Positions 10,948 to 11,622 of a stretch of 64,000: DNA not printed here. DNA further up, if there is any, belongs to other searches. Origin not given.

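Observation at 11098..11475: Tandem sigma-70-region-4/HTH_10-like regulator translationally coupled to the giant surface protein gene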

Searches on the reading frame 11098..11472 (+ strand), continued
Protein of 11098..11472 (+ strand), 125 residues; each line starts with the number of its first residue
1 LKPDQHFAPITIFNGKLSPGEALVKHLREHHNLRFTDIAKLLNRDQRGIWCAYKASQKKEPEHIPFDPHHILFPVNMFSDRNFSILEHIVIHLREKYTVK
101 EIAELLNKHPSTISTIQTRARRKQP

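Call 62: list_cluster_members(proteins=[window:11098-11472:+, P0024, P0015])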
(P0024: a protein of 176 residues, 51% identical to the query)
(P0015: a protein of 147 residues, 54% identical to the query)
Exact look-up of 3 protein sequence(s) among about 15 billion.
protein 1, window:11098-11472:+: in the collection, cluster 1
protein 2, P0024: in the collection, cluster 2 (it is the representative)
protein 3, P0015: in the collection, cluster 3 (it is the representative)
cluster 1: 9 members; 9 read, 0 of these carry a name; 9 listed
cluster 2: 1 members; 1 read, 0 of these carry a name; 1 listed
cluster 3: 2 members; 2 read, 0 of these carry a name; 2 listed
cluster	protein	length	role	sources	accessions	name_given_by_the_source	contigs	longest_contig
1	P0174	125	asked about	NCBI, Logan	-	-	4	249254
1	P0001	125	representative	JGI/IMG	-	-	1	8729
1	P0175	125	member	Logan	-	-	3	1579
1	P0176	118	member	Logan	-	-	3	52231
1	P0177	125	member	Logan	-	-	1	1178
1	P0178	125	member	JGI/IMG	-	-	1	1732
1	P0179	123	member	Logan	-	-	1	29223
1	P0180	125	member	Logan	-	-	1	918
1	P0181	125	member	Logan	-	-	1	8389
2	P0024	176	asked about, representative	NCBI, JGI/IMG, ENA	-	-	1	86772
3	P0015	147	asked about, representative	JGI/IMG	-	-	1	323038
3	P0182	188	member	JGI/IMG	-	-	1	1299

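Call 64: fold_search(model_id=the predicted structure, library=pdb)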
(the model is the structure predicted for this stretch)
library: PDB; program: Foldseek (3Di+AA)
matches with E <= 10: 731; with E <= 0.001: 0
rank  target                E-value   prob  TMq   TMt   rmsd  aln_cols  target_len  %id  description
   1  9a7s_A                9.0e-02  0.87  0.32  0.16  20.2       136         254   19  Integrative model of RPSD-RPOB by crosslinking MS and deep learning (released 2024-09-18)
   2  9n9q_C                1.0e-01  0.90  0.33  0.16  22.6       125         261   14  Cryo-EM structure of the RNA-guided transcription complex (released 2025-12-24)
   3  9a50_A                1.5e-01  0.80  0.32  0.16  22.7       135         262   13  Integrative model of RPSB-RPOC by crosslinking MS and deep learning (released 2024-09-18)
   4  6zix_A                1.8e-01  0.85  0.38  0.25  10.3       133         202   22  Structure of RcsB from Salmonella enterica serovar Typhimurium bound to promoter P1flhDC in the presence of phosphomim (released 2021-02-17)
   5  7s03_A                2.0e-01  0.51  0.27  0.31  17.5       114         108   11  DNA-binding domain of human SETMAR in complex with Hsmar1 terminal inverted repeat (TIR) DNA (released 2022-08-03)
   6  5w43_B                2.3e-01  0.77  0.38  0.26  11.0       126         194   21  Structure of the two-component response regulator RcsB-DNA complex (released 2018-03-07)
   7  9cb6_C                2.4e-01  0.44  0.32  0.20   8.9       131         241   16  Crystal Structure of RT-PhyR (ruthe_02744) (released 2025-05-28)
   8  9cb6_A                3.0e-01  0.44  0.32  0.20   8.1       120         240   16  Crystal Structure of RT-PhyR (ruthe_02744) (released 2025-05-28)
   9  5o8y_A                3.0e-01  0.38  0.30  0.19  15.1       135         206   18  Conformational dynamism for DNA interaction in Salmonella typhimurium RcsB response regulator. (released 2017-11-15)
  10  6eo3_A                3.2e-01  0.60  0.34  0.21  14.2       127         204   21  Conformational dynamism for DNA interaction in Salmonella typhimurium RcsB response regulator. S207C P212121 (released 2017-11-15)
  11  2lvs_MODEL_1_A        3.2e-01  0.57  0.31  0.35   9.8       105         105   20  NMR solution structure of a CRISPR repeat binding protein (released 2013-01-23)
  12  6kta_A                3.2e-01  0.44  0.33  0.31  11.7       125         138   14  Crystal structure of B. halodurans MntR in apo form (released 2019-12-04)
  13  6kta_B                3.2e-01  0.38  0.31  0.29  12.1       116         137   15  Crystal structure of B. halodurans MntR in apo form (released 2019-12-04)
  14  5o8y_H                3.6e-01  0.51  0.32  0.20  14.9       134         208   22  Conformational dynamism for DNA interaction in Salmonella typhimurium RcsB response regulator. (released 2017-11-15)
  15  4hv6_B                3.8e-01  0.23  0.30  0.28  12.4       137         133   12  Structure of MNTR H77A mutant in apo- and mn-bound forms (released 2012-11-21)
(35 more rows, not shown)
